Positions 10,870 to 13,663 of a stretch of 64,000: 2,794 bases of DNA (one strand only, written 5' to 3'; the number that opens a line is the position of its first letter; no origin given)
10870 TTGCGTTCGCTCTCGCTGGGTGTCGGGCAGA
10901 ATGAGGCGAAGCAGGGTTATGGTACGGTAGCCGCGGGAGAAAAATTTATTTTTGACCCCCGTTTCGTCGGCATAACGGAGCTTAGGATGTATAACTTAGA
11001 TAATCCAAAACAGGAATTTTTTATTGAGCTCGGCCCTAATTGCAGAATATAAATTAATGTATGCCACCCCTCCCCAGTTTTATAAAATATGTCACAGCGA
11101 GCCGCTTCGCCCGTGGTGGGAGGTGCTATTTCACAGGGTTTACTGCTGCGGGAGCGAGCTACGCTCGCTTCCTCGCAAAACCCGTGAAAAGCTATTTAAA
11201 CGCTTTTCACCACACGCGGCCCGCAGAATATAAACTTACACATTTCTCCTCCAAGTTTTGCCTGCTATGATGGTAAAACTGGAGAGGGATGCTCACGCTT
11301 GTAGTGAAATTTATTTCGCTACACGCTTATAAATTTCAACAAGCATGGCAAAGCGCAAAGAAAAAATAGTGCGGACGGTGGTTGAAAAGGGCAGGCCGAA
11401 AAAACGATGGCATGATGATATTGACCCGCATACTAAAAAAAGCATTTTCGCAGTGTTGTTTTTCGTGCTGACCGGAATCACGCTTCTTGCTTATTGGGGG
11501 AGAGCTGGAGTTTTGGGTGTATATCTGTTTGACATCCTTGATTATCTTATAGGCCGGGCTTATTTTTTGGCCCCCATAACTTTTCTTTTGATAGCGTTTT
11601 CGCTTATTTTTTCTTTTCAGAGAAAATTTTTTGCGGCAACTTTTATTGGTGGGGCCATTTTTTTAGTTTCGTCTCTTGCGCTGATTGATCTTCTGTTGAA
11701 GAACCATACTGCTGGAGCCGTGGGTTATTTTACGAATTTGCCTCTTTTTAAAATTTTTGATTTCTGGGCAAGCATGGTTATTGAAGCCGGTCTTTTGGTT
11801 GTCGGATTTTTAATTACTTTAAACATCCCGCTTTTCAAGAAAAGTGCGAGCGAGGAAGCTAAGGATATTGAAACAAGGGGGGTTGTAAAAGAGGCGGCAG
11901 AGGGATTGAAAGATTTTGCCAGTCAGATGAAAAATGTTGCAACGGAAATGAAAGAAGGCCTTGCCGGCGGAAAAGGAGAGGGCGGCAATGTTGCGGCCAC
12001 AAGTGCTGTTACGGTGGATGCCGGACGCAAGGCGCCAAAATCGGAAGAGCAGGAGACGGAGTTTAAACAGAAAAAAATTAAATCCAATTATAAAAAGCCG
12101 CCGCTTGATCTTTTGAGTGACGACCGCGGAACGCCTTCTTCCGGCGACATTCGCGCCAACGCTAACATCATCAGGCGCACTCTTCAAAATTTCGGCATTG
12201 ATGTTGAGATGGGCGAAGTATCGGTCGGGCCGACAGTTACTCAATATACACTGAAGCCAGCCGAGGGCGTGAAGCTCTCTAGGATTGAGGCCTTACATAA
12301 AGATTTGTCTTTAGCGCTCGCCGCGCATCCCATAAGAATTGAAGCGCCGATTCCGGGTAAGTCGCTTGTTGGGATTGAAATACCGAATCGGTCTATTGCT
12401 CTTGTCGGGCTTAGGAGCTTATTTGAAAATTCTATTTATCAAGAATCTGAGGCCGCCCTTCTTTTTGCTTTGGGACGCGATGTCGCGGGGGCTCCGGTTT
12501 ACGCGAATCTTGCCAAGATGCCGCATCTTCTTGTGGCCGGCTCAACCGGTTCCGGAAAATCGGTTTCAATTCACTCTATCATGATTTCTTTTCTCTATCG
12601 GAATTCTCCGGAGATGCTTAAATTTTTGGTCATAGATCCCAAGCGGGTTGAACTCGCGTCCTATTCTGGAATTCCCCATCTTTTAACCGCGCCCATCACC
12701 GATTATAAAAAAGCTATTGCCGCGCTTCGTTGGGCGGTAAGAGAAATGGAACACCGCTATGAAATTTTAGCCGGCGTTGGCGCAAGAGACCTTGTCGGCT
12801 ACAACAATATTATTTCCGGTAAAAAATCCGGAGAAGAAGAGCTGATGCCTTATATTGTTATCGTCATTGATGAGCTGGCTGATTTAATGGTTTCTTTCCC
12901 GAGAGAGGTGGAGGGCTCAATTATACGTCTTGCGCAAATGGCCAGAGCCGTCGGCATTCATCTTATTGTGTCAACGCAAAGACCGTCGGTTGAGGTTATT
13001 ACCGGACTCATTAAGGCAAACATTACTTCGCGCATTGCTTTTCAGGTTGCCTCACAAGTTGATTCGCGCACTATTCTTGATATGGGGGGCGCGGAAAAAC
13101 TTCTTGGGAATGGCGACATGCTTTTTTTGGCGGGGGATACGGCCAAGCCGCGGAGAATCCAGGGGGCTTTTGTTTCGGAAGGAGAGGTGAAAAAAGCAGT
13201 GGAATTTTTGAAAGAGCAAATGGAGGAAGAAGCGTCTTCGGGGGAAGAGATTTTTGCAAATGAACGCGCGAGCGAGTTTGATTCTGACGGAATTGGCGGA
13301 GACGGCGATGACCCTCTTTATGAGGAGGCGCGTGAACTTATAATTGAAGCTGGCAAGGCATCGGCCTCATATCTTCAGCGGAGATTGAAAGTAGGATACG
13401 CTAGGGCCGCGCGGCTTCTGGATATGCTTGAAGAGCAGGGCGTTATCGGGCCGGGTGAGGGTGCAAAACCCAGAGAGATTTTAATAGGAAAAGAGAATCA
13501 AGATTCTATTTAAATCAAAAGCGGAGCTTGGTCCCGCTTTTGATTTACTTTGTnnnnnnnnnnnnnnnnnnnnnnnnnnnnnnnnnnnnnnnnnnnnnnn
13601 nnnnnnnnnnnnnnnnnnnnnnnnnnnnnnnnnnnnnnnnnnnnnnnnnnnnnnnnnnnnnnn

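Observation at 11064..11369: ftsK copy of the leader element: larger interior, mini-ORF overlapping the ftsK start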

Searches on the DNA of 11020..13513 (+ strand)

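Call 31: search_rna_families(source=window, start=11020, end=11400, threshold=evalue, max_evalue=10)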
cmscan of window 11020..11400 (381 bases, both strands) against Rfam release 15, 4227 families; matches with E-value up to 10: 2.
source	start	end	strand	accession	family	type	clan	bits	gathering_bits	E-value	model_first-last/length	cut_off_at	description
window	11243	11289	+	RF03429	mir-4451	Gene; miRNA;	-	15.3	100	3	1-66/66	no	mir-4451 microRNA precursor family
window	11333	11388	-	RF01329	CRISPR-DR15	Gene; CRISPR;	-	13.8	36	7.8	1-37/37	no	CRISPR RNA direct repeat element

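Call 53: search_with_rna_model(model_id=R1, sources=[L002, L003, L004, L006, L009, L010, L011, L012, L013, L014, L015, L016, L017, L018, L019, L020, L021, L023, L024, L025, L026, L029, L031, L032, L033, L034, L035, L037, L038, L039, L040, L042, L045, L046, L048, L049, L050, L051, L052, L054, L056, L057, L058, L059], max_evalue=0.01)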
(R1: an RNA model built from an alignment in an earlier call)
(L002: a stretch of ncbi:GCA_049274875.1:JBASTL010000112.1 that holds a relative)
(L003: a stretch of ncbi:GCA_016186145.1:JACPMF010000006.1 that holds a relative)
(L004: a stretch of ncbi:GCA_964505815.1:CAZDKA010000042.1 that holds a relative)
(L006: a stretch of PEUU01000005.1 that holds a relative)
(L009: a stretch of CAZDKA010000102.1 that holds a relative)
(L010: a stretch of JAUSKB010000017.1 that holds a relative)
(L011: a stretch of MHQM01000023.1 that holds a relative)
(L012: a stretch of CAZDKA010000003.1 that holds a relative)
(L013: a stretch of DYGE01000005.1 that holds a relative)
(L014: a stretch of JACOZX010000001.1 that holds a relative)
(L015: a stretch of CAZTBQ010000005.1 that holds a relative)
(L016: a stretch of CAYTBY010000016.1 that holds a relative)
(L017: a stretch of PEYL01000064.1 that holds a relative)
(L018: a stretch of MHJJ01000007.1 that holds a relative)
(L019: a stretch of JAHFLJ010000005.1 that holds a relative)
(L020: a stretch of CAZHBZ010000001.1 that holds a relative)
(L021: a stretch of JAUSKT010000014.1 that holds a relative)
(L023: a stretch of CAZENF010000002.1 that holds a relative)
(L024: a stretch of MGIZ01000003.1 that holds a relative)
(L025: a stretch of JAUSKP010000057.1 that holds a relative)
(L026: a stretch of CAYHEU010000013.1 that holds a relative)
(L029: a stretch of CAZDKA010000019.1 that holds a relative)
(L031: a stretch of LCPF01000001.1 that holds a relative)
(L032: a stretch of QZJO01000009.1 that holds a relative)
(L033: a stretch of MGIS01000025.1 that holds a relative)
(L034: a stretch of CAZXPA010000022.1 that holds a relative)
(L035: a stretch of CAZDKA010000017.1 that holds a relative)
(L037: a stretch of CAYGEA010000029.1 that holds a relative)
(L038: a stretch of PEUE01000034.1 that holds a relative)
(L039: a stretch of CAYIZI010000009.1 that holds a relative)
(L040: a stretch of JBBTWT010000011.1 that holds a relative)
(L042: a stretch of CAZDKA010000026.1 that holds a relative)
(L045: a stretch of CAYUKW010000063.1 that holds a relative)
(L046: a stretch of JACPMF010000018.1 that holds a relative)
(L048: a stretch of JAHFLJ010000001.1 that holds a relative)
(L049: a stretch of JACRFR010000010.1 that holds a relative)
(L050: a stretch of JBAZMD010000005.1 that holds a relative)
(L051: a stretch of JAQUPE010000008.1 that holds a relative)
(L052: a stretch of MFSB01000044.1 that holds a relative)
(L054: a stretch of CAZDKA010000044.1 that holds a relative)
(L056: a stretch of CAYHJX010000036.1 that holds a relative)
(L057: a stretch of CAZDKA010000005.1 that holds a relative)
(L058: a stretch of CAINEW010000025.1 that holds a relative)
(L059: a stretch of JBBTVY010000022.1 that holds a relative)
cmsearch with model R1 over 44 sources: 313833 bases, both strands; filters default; matches with E-value up to 0.01: 51.
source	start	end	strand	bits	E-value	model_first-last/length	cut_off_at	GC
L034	1601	1671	-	90.9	4.8e-17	1-71/71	no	0.37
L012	4130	4202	-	89.8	8.6e-17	1-71/71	no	0.41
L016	6178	6251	-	89.4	1e-16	1-71/71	no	0.38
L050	1608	1678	-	89.4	1.1e-16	1-71/71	no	0.37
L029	777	854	+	89.3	1.1e-16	1-71/71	no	0.44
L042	3678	3750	+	88.9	1.4e-16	1-71/71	no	0.42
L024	5230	5303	-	88.8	1.4e-16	1-71/71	no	0.36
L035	226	297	+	88.4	1.7e-16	1-71/71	no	0.35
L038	143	220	+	87.2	3.1e-16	1-71/71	no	0.4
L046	2630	2701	-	86.5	4.6e-16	1-71/71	no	0.33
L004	1932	2008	+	85.8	6.5e-16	1-71/71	no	0.4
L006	4190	4267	+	85.2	8.7e-16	1-71/71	no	0.38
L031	1428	1507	+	84.6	1.2e-15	1-71/71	no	0.35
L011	4835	4907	+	83.7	1.8e-15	1-71/71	no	0.44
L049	1731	1802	-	83.5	2e-15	1-71/71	no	0.42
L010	7357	7434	+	83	2.7e-15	1-71/71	no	0.44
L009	285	356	+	82.3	3.8e-15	1-71/71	no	0.39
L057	4088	4159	-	81.5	5.6e-15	1-71/71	no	0.36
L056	2711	2788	+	81.1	6.9e-15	1-71/71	no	0.44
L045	3742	3820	-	80.5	9.2e-15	1-71/71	no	0.42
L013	3749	3825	-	80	1.2e-14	1-71/71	no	0.38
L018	3308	3385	-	79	1.9e-14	1-71/71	no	0.42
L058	7305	7384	-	78.2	2.9e-14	1-71/71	no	0.35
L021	5496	5572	+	77.7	3.8e-14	1-71/71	no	0.36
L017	6270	6351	+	76.4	7.2e-14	1-71/71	no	0.35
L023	1300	1376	-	75.8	9.5e-14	1-71/71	no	0.36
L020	113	175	-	72.4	5.3e-13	1-71/71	no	0.29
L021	4675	4752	+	71.2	9.5e-13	1-71/71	no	0.35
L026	1062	1130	-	68.5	3.7e-12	1-71/71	no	0.32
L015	37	94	+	68.5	3.8e-12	1-71/71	no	0.45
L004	4436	4506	+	68.4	3.9e-12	1-71/71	no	0.34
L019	3014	3071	+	68.3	4.2e-12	1-71/71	no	0.48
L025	2648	2705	+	68.1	4.7e-12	1-71/71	no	0.41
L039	7215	7272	-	67.1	7.8e-12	1-71/71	no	0.47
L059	402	459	+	65.7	1.6e-11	1-71/71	no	0.41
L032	4388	4445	+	65.3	1.9e-11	1-71/71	no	0.45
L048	2545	2602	-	65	2.2e-11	1-71/71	no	0.47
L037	7196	7253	+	64.5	2.7e-11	1-71/71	no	0.43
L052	5866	5923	-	64.5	2.7e-11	1-71/71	no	0.43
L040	4196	4253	-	63.7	4.3e-11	1-71/71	no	0.41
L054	5851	5908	+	62.8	6.5e-11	1-71/71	no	0.48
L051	1098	1155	+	56.7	1.4e-09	1-71/71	no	0.41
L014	3314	3370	+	53.9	5.7e-09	1-71/71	no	0.44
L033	5754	5806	-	52.1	1.4e-08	1-71/71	no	0.26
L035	2051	2109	-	41.1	3.5e-06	1-71/71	no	0.36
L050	2801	2882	-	38.4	1.4e-05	1-71/71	no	0.27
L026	1254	1321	-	37.2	2.5e-05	1-71/71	no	0.34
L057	388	433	+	36.1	4.4e-05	19-62/71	no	0.3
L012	1313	1370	+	34.4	0.0001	1-71/71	no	0.33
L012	5086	5157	+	34.3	0.00011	1-71/71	no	0.42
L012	1216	1261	-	29.5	0.0012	19-62/71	no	0.35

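Call 55: search_with_rna_model(model_id=R1, sources=[L061, L062, L063, L064, L065, L066, L067, L068, L069, L070, L071, L072, L073, L074, L075, L076, L077, L078, L079, L080, L081, L082, L083, L084, L085, L086, L087, L088, L089, L090, L091, L092, L093, L094, L095, L096, L097, L098, L099, L100, L101, L102, L103, L104, L105, L106, L107, L108, L109, L110, L111, L112, L113, L114, L115, L116, L117, L118, L119, L120, L121, L122, L123, L124, L125, L126, L127, L128, L129, L130, L131, L132, L133, L134, L135, L136, L137, L138, L139, L140], max_evalue=0.01)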
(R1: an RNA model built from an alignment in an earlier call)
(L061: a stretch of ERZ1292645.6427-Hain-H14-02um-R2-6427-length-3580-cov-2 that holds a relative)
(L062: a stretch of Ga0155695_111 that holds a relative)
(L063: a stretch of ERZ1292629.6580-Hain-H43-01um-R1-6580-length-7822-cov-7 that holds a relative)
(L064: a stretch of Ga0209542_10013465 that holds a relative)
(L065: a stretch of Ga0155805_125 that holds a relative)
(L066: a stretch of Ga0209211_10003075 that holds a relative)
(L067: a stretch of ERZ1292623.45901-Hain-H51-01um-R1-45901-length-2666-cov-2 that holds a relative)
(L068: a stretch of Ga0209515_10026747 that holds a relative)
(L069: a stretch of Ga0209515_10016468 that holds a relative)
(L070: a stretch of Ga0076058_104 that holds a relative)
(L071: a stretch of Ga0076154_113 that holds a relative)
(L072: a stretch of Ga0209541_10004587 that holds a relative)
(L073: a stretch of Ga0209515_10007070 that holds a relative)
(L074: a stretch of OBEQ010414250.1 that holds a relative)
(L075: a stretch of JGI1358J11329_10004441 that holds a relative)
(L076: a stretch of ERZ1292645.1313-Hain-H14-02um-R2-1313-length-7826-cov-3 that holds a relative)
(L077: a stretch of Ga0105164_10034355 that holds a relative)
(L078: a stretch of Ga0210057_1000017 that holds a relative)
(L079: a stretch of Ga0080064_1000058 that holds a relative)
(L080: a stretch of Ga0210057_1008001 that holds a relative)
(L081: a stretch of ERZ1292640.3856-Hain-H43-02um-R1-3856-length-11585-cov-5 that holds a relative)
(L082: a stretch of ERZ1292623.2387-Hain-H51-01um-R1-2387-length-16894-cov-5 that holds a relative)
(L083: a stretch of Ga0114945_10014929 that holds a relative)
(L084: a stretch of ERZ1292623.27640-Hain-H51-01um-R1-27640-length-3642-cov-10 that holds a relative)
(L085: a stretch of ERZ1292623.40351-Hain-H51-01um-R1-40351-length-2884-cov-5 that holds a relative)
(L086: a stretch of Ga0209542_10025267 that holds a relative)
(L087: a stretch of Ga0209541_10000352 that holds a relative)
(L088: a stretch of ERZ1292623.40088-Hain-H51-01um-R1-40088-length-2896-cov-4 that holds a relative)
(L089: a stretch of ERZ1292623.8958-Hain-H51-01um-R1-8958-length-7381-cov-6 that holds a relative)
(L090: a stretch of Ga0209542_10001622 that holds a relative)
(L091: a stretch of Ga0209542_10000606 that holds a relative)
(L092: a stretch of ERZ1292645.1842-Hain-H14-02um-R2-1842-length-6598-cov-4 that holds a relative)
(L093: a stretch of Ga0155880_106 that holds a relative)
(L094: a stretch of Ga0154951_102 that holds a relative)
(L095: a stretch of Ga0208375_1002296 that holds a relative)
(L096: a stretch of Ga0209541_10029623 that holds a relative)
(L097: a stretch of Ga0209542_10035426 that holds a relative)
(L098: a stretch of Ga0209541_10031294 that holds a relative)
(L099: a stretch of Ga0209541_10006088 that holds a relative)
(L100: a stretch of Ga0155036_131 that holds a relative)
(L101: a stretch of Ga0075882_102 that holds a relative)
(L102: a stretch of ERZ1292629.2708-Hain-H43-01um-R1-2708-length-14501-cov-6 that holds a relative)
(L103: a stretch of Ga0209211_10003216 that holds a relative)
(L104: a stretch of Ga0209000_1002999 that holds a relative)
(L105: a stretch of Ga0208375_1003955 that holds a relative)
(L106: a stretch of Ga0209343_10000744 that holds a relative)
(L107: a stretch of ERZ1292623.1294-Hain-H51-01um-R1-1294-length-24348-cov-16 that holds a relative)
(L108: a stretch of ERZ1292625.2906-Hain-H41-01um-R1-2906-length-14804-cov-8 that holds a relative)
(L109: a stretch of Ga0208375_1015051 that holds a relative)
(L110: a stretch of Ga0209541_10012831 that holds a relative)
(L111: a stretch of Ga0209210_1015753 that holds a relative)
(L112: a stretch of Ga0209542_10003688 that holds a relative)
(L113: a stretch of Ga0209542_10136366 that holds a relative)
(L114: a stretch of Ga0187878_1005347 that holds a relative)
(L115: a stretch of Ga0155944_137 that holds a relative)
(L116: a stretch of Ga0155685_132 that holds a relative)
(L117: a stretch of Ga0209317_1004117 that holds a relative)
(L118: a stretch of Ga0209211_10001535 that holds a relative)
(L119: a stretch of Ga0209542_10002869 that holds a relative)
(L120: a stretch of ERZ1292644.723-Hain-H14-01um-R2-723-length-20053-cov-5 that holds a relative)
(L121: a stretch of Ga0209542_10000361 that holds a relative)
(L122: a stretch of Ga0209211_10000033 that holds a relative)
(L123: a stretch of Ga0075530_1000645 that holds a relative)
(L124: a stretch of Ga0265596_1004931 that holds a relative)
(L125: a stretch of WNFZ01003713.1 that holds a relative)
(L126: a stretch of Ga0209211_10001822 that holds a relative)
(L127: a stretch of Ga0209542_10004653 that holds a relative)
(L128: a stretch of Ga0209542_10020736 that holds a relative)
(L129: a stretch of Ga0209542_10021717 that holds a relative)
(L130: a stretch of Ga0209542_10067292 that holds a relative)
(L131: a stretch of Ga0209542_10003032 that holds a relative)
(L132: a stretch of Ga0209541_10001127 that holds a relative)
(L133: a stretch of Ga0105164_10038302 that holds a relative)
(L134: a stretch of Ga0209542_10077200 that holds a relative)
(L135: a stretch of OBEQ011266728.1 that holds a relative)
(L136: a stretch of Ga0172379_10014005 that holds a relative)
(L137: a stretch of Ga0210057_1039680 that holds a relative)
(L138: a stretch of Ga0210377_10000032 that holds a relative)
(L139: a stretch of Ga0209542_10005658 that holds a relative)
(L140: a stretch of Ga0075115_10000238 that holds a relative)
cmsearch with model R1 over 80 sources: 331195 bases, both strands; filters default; matches with E-value up to 0.01: 1.
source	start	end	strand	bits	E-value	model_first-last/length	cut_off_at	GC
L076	4261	4335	+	72.6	5.2e-13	1-71/71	no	0.43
